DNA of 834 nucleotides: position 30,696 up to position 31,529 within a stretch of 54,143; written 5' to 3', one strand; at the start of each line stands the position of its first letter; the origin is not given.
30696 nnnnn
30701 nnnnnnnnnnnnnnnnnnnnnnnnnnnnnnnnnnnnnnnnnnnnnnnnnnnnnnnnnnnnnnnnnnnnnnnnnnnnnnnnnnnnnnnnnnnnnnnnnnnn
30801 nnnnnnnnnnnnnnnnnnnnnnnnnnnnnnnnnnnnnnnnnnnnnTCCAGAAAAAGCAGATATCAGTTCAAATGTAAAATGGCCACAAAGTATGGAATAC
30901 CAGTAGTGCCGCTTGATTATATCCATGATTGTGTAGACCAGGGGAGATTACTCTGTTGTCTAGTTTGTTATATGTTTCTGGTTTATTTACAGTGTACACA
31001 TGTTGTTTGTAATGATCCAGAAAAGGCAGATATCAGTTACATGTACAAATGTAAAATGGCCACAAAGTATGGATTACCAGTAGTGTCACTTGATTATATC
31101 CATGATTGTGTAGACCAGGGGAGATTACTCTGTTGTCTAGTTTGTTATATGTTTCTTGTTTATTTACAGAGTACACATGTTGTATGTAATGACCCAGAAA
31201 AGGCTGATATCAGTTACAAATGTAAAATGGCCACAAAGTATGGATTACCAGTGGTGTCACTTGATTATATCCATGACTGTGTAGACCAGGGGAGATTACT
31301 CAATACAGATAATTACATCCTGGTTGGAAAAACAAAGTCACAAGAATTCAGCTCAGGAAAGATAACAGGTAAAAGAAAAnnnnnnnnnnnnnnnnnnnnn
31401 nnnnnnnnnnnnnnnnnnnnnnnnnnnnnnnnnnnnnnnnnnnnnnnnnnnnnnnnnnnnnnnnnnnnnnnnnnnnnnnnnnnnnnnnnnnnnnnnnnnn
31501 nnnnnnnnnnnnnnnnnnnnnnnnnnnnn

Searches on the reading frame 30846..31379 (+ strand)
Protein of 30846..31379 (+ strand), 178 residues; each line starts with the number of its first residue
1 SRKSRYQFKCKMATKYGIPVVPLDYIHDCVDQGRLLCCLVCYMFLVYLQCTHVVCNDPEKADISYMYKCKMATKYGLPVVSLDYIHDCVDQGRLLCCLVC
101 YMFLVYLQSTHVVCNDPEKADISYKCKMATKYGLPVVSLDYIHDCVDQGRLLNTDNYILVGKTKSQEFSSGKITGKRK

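Call 82: search_protein_families(library=pfam, proteins=[window:30846-31379:+], max_evalue=0.01)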
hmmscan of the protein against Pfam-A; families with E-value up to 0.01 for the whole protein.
window:30846-31379:+ (178 aa): 8 families
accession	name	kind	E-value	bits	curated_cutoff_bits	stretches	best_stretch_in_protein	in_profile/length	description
PF16589.12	BRCT_2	-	6.6e-15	55.6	27.3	2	111-157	42-85/86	BRCT domain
PF00533.33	BRCT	-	9.6e-13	48.6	21.3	2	46-89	39-78/78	BRCA1 C Terminus (BRCT) domain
PF12738.14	PTCB-BRCT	-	4.1e-12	46.4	22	2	109-140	35-62/63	twin BRCT domain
PF16759.12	LIG3_BRCT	-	2.6e-05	24.9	27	0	49-91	42-77/78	DNA ligase 3 BRCT domain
PF20881.2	G1_gp67_C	-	5.4e-05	24.1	27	0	66-92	2-28/100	Phage G1 gp67, C-terminal domain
PF18428.7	BRCT_3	-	0.00049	20.5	26.1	0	127-155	64-92/102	BRCA1 C Terminus (BRCT) domain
PF09895.14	DUF2122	-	0.0037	18.1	25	0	126-170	12-53/106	RecB-family nuclease (DUF2122)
PF01745.22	IPT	-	0.0078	16.1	20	0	126-147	19-40/233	Isopentenyl transferase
